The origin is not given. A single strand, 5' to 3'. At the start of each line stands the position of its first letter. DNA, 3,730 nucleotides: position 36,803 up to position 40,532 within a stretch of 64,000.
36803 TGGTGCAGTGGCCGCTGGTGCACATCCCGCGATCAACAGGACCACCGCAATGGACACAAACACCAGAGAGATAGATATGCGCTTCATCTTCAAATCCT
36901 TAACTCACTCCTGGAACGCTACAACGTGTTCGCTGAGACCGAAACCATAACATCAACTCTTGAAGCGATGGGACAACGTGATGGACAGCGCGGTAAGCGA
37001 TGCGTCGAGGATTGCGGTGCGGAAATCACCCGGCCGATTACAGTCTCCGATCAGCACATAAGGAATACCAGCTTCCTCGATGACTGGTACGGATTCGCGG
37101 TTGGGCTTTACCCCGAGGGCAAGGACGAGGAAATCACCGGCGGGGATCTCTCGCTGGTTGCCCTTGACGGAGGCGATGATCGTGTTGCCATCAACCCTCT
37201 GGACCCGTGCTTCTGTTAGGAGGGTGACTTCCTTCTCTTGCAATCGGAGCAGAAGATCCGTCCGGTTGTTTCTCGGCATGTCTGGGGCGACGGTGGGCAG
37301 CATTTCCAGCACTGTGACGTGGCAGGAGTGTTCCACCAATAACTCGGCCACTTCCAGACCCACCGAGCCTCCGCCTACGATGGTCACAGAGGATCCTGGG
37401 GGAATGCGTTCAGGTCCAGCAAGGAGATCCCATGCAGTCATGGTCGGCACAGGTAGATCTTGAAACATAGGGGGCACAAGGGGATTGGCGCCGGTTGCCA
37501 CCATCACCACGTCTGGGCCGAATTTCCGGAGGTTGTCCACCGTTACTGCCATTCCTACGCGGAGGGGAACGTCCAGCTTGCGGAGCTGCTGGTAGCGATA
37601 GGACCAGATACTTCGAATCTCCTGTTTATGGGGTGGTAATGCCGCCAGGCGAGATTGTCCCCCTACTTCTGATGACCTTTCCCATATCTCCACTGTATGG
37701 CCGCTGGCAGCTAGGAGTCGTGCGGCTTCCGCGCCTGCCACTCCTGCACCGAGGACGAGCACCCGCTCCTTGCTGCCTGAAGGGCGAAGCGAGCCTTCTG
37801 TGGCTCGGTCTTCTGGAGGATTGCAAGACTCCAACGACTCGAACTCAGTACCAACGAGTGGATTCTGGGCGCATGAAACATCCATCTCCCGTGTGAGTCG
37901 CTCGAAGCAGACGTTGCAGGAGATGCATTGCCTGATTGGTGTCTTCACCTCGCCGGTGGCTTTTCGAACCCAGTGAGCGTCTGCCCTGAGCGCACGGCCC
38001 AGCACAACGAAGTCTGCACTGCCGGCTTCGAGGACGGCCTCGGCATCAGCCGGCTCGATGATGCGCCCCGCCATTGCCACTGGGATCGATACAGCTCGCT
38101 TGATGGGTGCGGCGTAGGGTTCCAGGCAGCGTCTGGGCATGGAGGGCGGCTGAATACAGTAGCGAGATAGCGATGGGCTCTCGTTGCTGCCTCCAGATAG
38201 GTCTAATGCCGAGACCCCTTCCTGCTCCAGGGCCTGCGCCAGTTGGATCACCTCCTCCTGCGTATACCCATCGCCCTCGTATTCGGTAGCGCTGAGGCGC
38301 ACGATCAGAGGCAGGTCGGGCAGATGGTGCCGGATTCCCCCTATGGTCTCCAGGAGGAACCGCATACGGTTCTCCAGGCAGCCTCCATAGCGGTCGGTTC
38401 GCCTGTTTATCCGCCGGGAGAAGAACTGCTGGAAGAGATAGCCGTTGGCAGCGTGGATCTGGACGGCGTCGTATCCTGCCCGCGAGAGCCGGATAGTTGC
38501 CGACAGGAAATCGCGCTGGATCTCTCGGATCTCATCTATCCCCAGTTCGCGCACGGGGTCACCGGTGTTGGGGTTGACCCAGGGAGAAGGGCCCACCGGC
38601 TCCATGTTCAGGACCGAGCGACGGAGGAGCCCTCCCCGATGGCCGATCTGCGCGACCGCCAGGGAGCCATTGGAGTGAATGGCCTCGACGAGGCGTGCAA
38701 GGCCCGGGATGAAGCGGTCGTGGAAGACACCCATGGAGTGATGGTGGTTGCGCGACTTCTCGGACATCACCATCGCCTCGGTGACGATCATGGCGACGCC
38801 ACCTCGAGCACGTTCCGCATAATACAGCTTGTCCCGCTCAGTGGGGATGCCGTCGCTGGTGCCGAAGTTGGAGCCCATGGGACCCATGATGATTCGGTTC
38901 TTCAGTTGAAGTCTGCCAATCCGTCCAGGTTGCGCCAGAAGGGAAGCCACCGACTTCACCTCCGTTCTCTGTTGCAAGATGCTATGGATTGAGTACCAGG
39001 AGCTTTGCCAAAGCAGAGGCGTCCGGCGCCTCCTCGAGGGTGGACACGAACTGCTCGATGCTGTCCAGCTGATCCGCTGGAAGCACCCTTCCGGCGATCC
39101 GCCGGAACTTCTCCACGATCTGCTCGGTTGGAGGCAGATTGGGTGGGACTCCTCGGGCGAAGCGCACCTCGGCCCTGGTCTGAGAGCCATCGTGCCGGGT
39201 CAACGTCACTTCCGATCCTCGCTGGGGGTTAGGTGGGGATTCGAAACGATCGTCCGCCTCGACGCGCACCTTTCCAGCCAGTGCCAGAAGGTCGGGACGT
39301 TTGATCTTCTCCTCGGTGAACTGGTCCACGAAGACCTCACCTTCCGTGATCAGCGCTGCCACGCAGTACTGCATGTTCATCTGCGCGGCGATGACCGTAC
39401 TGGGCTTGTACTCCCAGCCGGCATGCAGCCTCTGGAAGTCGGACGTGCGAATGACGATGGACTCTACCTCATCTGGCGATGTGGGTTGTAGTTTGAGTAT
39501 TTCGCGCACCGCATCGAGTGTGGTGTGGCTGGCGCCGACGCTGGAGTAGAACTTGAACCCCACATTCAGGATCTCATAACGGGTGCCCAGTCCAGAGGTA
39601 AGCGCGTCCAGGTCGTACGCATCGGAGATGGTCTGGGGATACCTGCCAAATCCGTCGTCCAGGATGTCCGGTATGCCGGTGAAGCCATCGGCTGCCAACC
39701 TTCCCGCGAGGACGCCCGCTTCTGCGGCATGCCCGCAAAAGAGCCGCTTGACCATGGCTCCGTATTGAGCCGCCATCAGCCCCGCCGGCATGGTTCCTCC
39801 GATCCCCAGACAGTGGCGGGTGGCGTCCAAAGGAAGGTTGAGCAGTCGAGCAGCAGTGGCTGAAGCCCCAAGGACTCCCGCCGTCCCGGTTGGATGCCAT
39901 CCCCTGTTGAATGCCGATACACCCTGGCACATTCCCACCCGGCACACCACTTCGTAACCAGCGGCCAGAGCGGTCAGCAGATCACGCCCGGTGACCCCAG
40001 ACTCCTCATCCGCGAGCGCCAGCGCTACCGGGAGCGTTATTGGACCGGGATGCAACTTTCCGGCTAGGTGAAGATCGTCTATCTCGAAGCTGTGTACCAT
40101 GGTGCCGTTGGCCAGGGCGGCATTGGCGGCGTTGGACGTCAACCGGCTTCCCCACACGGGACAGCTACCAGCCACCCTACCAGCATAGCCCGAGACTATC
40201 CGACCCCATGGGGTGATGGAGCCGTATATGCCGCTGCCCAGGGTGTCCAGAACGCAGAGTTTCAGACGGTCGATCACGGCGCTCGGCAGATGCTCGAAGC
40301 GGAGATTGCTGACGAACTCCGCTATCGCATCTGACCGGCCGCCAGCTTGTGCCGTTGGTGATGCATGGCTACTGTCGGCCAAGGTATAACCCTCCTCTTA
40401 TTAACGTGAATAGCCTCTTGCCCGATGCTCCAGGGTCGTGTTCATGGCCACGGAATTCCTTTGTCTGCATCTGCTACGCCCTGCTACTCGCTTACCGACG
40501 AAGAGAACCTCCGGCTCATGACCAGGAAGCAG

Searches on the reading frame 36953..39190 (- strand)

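Call 9: search_protein_families(library=pfam, proteins=[window:36953-39190:-])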
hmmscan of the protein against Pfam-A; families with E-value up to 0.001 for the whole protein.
window:36953-39190:- (745 aa): 19 families
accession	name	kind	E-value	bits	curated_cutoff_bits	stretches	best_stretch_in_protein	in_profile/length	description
PF00724.26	Oxidored_FMN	-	7.3e-65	219.9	27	1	87-413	4-337/342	NADH:flavin oxidoreductase / NADH oxidase family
PF07992.20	Pyr_redox_2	-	1.5e-28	100.5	26.1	1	476-710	2-250/291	Pyridine nucleotide-disulphide oxidoreductase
PF00070.33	Pyr_redox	-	1e-18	68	22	1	602-670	2-70/82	Pyridine nucleotide-disulphide oxidoreductase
PF13450.12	NAD_binding_8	-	7.2e-13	49.1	21.9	1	479-519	1-41/68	NAD(P)-binding Rossmann-like domain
PF01266.30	DAO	-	6e-10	39.6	27.9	1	476-516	1-42/353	FAD dependent oxidoreductase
PF01262.27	AlaDh_PNT_C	-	2.1e-07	31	23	0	475-509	29-63/214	Alanine dehydrogenase/PNT, C-terminal domain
PF13434.12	Lys_Orn_oxgnase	-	3.1e-07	30.3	21.3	1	550-626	139-215/339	L-lysine 6-monooxygenase/L-ornithine 5-monooxygenase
PF13738.12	Pyr_redox_3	-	4.1e-07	30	30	0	599-700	164-273/305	Pyridine nucleotide-disulphide oxidoreductase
PF02737.24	3HCDH_N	-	1.9e-06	28.3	22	0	477-508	2-33/180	3-hydroxyacyl-CoA dehydrogenase, NAD binding domain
PF13241.12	NAD_binding_7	-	2.3e-06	28.6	22.1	0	599-667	7-63/104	Putative NAD(P)-binding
PF01494.25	FAD_binding_3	-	4e-05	23.4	22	0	601-634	3-36/349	FAD binding domain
PF01210.29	NAD_Gly3P_dh_N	-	4.8e-05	23.8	23.1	0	477-508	2-33/158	NAD-dependent glycerol-3-phosphate dehydrogenase N-terminus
PF03486.20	HI0933_like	-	5.3e-05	23.2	50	0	476-510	2-36/244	HI0933-like protein Rossmann domain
PF02254.24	TrkA_N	-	8.5e-05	23.3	23.8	0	602-668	1-65/116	TrkA-N domain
PF01207.24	Dus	-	0.00051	19.7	20.4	0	311-403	137-219/311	Dihydrouridine synthase (Dus)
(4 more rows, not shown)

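Call 45: search_protein_families(library=ncbifam, proteins=[window:36953-39190:-], max_evalue=1e-15)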
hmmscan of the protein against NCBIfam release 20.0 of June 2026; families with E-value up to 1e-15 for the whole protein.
window:36953-39190:- (745 aa): 9 families
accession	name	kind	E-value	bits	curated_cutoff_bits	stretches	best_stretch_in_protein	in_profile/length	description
NF041087.1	bile_acid_BaiCD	equivalog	9e-123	410.6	825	1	87-736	6-641/642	bile acid Fe-S flavoenzyme BaiCD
NF045599.1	bili_reduct_long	exception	7.3e-119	397.8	750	1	85-736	1-640/641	bilirubin reductase, long form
TIGR03997.1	mycofact_OYE_2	equivalog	1.8e-115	386.8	793.15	1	85-737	2-645/645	mycofactocin system FadH/OYE family oxidoreductase 2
NF010047.0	PRK13523.1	equivalog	8.1e-62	209.2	431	1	90-421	10-330/339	NADPH dehydrogenase NamA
TIGR03996.1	mycofact_OYE_1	hypoth_equivalog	1.6e-60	205.3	627.9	1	95-672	12-574/633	mycofactocin system FadH/OYE family oxidoreductase 1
NF006101.0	PRK08255.1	equivalog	8.4e-57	192.8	1078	1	75-415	389-734/768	bifunctional salicylyl-CoA 5-hydroxylase/oxidoreductase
NF045592.1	bili_reduct_N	equivalog_domain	1.4e-56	192.2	425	1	85-442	2-362/363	bilirubin reductase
NF007899.0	PRK10605.1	subfamily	5.1e-30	104.9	403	1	85-332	6-272/365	N-ethylmaleimide reductase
TIGR01350.1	lipoamide_DH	equivalog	1.5e-18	66.8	408.8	0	556-702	129-275/461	dihydrolipoyl dehydrogenase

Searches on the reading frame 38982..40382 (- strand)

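Call 9: search_protein_families(library=pfam, proteins=[window:38982-40382:-])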
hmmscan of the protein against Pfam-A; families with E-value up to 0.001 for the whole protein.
window:38982-40382:- (466 aa): 2 families
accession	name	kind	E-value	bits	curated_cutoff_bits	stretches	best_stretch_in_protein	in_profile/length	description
PF03972.19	MmgE_PrpD_N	-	6.5e-62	209.4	32.1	1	19-253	2-237/244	MmgE/PrpD N-terminal domain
PF19305.4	MmgE_PrpD_C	-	5.8e-34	117.8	32.1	1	279-450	1-172/173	MmgE/PrpD C-terminal domain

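Call 45: search_protein_families(library=ncbifam, proteins=[window:38982-40382:-], max_evalue=1e-15)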
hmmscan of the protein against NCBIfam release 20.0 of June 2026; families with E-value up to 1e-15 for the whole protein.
window:38982-40382:- (466 aa): 0 families
